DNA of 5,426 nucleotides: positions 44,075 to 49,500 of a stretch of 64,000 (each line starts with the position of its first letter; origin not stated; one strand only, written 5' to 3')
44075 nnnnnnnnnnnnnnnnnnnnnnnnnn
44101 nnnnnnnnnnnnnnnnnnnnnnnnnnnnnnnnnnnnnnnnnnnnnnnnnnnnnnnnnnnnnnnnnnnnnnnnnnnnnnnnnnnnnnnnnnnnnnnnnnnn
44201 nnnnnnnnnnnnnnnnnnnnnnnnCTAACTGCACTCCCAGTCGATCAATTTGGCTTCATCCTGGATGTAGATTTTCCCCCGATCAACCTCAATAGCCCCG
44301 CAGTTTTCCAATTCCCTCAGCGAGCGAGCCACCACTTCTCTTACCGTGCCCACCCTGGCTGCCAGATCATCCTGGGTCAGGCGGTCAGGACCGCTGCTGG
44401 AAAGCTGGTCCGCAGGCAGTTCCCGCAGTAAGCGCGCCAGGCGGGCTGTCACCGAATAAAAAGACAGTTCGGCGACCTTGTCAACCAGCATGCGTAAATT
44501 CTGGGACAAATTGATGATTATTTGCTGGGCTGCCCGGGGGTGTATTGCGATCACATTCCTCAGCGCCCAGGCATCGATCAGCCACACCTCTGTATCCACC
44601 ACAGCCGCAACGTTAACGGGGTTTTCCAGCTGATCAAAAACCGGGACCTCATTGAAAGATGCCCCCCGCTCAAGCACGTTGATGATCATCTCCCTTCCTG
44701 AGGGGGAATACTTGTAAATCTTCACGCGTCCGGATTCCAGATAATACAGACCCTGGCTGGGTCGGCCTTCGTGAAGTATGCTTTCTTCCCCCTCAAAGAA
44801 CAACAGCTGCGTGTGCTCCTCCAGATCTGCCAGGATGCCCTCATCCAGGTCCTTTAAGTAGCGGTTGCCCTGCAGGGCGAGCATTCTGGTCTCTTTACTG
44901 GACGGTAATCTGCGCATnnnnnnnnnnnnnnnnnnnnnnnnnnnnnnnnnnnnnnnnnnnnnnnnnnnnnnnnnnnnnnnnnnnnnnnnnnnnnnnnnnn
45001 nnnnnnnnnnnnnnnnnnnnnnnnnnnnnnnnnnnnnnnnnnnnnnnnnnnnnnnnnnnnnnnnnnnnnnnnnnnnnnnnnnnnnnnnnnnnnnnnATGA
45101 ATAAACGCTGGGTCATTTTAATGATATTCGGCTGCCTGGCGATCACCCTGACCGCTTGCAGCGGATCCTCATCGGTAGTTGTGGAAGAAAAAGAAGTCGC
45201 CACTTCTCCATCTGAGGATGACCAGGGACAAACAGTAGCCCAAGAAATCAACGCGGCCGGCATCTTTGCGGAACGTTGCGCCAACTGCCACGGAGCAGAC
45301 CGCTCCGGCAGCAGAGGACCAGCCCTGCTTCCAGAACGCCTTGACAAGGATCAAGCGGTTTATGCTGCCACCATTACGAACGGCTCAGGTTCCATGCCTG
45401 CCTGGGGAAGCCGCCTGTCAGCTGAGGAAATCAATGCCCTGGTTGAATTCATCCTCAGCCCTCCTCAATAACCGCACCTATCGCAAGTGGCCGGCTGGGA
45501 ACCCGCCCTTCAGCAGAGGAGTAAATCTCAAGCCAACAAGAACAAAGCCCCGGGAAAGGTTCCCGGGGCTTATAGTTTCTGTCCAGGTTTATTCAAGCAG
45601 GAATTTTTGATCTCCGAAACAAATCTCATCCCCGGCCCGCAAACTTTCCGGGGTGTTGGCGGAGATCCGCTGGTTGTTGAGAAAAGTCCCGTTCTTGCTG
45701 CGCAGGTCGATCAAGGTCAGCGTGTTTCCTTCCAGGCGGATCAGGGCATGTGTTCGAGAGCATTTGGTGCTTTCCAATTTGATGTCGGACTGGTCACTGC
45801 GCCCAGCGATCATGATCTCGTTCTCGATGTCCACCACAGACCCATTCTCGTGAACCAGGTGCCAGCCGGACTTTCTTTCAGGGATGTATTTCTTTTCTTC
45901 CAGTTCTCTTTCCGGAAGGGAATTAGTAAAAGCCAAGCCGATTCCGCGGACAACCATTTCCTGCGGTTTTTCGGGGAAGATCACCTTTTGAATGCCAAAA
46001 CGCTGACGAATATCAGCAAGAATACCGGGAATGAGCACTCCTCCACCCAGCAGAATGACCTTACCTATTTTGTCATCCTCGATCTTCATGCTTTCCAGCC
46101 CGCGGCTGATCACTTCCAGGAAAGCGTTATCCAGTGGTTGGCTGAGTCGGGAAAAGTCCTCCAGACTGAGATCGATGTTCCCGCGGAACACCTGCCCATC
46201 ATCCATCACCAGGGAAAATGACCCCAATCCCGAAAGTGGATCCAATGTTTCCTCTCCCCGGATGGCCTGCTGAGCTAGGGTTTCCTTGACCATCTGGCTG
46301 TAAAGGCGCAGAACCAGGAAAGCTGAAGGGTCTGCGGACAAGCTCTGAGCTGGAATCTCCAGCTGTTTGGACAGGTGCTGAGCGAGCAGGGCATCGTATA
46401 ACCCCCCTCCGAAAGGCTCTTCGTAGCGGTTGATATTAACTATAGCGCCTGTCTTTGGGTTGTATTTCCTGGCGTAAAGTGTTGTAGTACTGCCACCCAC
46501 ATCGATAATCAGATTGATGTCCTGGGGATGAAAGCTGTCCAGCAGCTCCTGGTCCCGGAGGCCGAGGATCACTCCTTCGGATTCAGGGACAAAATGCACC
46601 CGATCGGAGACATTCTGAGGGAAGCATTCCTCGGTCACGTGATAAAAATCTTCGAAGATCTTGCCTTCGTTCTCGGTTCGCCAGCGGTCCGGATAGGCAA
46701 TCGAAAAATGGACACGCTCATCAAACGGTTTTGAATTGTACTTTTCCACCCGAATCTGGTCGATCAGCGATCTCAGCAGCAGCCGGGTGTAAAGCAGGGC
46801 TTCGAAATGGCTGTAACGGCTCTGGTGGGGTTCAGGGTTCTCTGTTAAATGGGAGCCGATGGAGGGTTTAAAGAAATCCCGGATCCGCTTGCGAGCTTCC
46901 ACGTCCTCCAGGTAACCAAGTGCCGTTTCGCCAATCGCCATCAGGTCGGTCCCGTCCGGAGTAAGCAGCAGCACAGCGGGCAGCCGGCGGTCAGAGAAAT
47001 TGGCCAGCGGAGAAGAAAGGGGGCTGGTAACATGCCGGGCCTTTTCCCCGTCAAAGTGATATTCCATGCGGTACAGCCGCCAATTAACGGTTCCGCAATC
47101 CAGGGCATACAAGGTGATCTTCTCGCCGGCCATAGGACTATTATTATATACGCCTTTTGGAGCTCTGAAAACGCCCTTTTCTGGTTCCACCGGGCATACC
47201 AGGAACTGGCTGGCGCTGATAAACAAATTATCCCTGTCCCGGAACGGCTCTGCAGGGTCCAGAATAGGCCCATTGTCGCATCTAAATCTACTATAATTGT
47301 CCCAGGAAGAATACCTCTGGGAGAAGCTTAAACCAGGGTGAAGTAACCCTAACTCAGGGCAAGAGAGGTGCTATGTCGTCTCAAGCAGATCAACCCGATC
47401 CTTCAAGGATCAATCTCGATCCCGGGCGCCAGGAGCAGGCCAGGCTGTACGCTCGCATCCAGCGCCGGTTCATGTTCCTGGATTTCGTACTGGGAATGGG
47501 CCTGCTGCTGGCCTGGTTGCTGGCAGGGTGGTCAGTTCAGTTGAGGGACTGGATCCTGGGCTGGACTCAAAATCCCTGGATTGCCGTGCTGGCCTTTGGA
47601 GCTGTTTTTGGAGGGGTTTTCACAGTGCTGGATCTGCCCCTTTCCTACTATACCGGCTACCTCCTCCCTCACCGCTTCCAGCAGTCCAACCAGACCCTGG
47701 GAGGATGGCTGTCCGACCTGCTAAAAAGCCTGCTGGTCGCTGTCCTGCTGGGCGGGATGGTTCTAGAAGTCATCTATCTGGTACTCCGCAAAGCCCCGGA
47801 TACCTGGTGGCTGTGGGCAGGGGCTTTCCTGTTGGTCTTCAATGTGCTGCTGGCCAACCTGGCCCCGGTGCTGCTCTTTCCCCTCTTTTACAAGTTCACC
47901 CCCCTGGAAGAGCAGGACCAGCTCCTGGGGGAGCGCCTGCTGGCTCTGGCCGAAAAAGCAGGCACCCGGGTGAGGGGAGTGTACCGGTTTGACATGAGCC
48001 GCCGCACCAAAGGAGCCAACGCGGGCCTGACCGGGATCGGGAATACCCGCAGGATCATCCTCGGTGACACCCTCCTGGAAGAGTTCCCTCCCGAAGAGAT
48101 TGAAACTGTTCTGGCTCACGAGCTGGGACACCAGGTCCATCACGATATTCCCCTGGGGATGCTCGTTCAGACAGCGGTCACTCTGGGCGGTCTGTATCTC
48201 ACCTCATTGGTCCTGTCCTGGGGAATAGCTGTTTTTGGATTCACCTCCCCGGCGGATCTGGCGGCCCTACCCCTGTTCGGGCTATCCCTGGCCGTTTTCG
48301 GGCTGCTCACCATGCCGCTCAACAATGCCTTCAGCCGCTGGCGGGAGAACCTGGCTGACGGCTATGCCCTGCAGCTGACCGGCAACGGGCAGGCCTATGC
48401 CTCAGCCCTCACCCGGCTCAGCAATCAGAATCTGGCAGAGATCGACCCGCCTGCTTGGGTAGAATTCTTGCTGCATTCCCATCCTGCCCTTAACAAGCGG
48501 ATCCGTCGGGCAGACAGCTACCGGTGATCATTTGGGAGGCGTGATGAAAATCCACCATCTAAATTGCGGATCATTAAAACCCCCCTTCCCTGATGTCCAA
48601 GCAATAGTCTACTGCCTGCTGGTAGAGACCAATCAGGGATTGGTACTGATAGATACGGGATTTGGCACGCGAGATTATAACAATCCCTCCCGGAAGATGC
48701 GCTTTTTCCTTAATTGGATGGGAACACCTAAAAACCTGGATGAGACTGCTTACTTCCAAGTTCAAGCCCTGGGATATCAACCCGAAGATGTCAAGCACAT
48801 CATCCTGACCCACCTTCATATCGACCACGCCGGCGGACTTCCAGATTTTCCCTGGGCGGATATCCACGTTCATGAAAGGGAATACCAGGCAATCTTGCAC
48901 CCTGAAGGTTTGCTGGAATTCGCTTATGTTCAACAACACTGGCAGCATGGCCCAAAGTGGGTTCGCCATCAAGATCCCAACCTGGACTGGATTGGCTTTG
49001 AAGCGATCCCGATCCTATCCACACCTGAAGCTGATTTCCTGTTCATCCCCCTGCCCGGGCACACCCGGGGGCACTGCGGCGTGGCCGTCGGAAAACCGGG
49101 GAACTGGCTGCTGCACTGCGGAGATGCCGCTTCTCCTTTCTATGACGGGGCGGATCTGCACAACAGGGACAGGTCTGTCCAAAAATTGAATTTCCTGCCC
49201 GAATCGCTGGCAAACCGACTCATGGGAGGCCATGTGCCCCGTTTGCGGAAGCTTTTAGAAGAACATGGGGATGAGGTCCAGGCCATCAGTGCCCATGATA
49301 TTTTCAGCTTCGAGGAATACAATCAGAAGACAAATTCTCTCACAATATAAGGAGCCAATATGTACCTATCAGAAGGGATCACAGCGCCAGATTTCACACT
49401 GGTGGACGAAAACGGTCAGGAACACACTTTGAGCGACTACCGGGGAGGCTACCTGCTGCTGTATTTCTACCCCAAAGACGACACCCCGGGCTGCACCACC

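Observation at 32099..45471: Crp/Fnr-bracketed ~13 kb island of uncharacterised polytopic membrane proteins plus heme/Fe-S modules: candidate novel membrane redox system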

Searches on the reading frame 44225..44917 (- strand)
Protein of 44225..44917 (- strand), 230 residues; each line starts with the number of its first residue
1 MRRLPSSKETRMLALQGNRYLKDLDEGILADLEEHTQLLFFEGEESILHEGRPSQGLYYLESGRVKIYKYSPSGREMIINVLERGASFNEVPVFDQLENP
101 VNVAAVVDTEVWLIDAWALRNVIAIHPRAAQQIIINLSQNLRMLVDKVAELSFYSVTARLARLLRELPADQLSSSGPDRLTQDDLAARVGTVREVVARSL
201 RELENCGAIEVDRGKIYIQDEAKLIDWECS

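Call 4: search_protein_families(library=pfam, max_evalue=0.01, proteins=[window:44225-44917:-])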
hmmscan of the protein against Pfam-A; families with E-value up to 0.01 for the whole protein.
window:44225-44917:- (230 aa): 4 families
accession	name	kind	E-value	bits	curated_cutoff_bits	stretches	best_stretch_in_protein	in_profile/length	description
PF00027.35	cNMP_binding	-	4.8e-19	68.6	27.5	1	40-124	3-87/89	Cyclic nucleotide-binding domain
PF13545.12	HTH_Crp_2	-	6.2e-14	52.2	27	1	158-225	1-68/70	Crp-like helix-turn-helix domain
PF08222.17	HTH_CodY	-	1.3e-06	28.4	27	1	179-210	4-35/61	CodY helix-turn-helix domain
PF13412.12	HTH_24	-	0.00056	19.9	21.9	1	179-210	17-48/48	Winged helix-turn-helix DNA-binding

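Call 104: search_protein_families(library=ncbifam, max_evalue=0.01, proteins=[window:44225-44917:-])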
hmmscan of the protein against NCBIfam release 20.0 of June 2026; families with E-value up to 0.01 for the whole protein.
window:44225-44917:- (230 aa): 11 families
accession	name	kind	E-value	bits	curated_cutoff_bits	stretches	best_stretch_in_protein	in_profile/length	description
NF008732.0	PRK11753.1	equivalog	5.4e-22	78.3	266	1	33-215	20-206/214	cAMP-activated global transcriptional regulator CRP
NF006901.0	PRK09392.1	equivalog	2.2e-12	46.8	211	1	14-225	8-218/236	transcriptional activator FtrB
NF010499.0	PRK13918.1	equivalog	1.7e-11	44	274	1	40-226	16-199/205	CRP/FNR family transcriptional regulator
NF007707.0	PRK10402.1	subfamily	8.4e-11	41.9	180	1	28-163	23-158/226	transcriptional regulator YeiL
NF050806.1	TransRegFixKCaul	equivalog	5.3e-07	29.1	300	1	37-212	24-197/215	transcriptional regulator FixK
NF052518.1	TransRegLdrP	equivalog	7.8e-07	29.3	300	1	42-223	5-183/195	transcriptional regulator LdrP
TIGR03697.1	NtcA_cyano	equivalog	4.8e-05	23.2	244.95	1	46-224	3-188/193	global nitrogen regulator NtcA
NF041163.2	encap_f2b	equivalog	5.7e-05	22.4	400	1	20-133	78-193/450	family 2B encapsulin nanocompartment shell protein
NF008365.0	PRK11161.1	subfamily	9.2e-05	21.8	228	1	45-226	56-241/250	fumarate/nitrate reduction transcriptional regulator Fnr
NF053730.1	TransRegRv1152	equivalog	0.0032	17.4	170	1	176-215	37-75/120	Rv1152 family transcriptional regulator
NF053664.1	TransRegPtrACyano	equivalog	0.0067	15.8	300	0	63-215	36-186/196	Crp/Fnr family transcriptional regulator PtrA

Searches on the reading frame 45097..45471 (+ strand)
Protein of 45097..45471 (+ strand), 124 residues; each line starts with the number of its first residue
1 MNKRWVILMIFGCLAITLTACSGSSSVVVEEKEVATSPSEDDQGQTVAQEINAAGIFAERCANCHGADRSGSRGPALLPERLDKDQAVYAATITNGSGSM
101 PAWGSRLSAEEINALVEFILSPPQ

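Call 4: search_protein_families(library=pfam, max_evalue=0.01, proteins=[window:45097-45471:+])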
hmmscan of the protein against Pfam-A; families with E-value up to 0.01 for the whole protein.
window:45097-45471:+ (124 aa): 2 families
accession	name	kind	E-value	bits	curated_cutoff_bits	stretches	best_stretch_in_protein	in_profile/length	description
PF13442.11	Cytochrome_CBB3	-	7.5e-16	58.7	27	1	53-119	6-68/68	Cytochrome C oxidase, cbb3-type, subunit III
PF00034.26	Cytochrom_C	-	1.1e-06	30.2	21.3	1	54-121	5-88/90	Cytochrome c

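Call 104: search_protein_families(library=ncbifam, max_evalue=0.01, proteins=[window:45097-45471:+])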
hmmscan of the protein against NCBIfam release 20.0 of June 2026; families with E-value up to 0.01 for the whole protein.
window:45097-45471:+ (124 aa): 10 families
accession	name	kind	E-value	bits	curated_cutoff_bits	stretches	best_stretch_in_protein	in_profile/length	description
NF045774.1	cytochro_C551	exception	2.3e-14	53.3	118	1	2-118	2-105/110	cytochrome c551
NF045773.1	cytochro_C550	exception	2.5e-14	53.2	125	1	5-120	9-117/118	cytochrome c550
NF011054.0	PRK14486.1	equivalog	1.3e-09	38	447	1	48-120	213-288/294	putative bifunctional cbb3-type cytochrome c oxidase subunit II/cytochrome c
TIGR00782.1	ccoP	equivalog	2.1e-09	37.1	179.95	2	42-77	100-135/285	cytochrome-c oxidase, cbb3-type subunit III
NF045930.1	Cytc6PetJCyano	equivalog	2.5e-09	37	135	1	48-121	25-104/110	cytochrome c6 PetJ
NF052248.1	SorU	equivalog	3.3e-08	33.7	100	1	60-119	12-72/72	SorU family sulfite dehydrogenase c-type cytochrome subunit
NF050122.1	bc1_QcrC_actin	exception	3.9e-05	23.1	200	1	13-78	10-70/253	cytochrome bc1 complex diheme cytochrome c subunit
TIGR04485.1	thiosulf_SoxX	equivalog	0.0014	19.3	61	1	61-121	5-77/78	sulfur oxidation c-type cytochrome SoxX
TIGR04494.1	c550_PedF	equivalog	0.0031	17.4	122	1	36-119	40-127/133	cytochrome c-550 PedF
TIGR03872.1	cytochrome_MoxG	equivalog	0.0035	17.5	147.8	0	52-79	46-73/133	cytochrome c(L), periplasmic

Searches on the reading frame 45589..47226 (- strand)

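Call 4: search_protein_families(library=pfam, max_evalue=0.01, proteins=[window:45589-47226:-])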
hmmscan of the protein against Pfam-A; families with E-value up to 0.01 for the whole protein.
window:45589-47226:- (545 aa): 3 families
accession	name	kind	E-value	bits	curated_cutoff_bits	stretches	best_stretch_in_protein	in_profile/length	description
PF00498.31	FHA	-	2.2e-19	70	20.7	1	474-538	3-67/67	FHA domain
PF16697.10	Yop-YscD_cpl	-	1.1e-10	42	33.2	1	460-544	7-90/94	Inner membrane component of T3SS, cytoplasmic domain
PF00012.26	HSP70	-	4.2e-08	32.3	20.6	1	237-428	187-367/599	Hsp70 protein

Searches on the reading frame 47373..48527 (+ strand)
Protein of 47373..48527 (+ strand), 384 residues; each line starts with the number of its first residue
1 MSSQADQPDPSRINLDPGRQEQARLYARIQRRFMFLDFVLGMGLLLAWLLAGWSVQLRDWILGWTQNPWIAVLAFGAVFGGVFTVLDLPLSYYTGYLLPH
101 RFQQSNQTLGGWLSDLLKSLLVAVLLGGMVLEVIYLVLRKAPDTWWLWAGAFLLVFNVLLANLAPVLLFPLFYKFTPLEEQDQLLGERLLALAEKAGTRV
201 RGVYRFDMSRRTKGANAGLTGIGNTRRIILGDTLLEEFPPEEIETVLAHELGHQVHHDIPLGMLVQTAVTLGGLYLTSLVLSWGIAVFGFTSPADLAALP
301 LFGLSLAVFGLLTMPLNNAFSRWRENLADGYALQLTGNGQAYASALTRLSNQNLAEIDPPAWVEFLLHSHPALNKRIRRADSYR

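Call 4: search_protein_families(library=pfam, max_evalue=0.01, proteins=[window:47373-48527:+])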
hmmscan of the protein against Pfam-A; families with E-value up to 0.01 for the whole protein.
window:47373-48527:+ (384 aa): 4 families
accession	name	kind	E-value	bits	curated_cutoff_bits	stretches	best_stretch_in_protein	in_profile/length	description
PF16491.10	Peptidase_M48_N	-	9.5e-30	104.2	27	1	8-174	12-179/179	CAAX prenyl protease N-terminal, five membrane helices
PF01435.24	Peptidase_M48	-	7.7e-25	88.2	20.3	1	182-382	4-184/186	Peptidase family M48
PF10263.15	SprT-like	-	0.00036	20.8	25.6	1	202-256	19-74/108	SprT-like family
PF05569.17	Peptidase_M56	-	0.0026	17.4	31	1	227-269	177-219/296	BlaR1 peptidase M56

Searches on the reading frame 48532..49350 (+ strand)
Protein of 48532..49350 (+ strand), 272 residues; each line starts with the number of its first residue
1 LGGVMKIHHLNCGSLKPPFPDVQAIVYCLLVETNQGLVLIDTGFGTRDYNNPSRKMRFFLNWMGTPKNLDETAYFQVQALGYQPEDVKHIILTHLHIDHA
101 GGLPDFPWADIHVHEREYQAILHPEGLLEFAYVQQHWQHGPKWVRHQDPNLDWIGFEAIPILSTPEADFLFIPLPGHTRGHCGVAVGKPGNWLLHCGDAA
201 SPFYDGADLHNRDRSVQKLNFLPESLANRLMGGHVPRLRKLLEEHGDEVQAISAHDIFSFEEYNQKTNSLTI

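Call 18: search_protein_families(library=pfam, max_evalue=0.0001, proteins=[window:48532-49350:+])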
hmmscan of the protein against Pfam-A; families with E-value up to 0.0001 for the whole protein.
window:48532-49350:+ (272 aa): 2 families
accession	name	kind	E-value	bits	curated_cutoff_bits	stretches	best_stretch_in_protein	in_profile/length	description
PF00753.33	Lactamase_B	-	7.7e-18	65.6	22.7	1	25-201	5-152/196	Metallo-beta-lactamase superfamily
PF12706.13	Lactamase_B_2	-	1.2e-06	28.7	27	1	38-200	3-144/200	Beta-lactamase superfamily domain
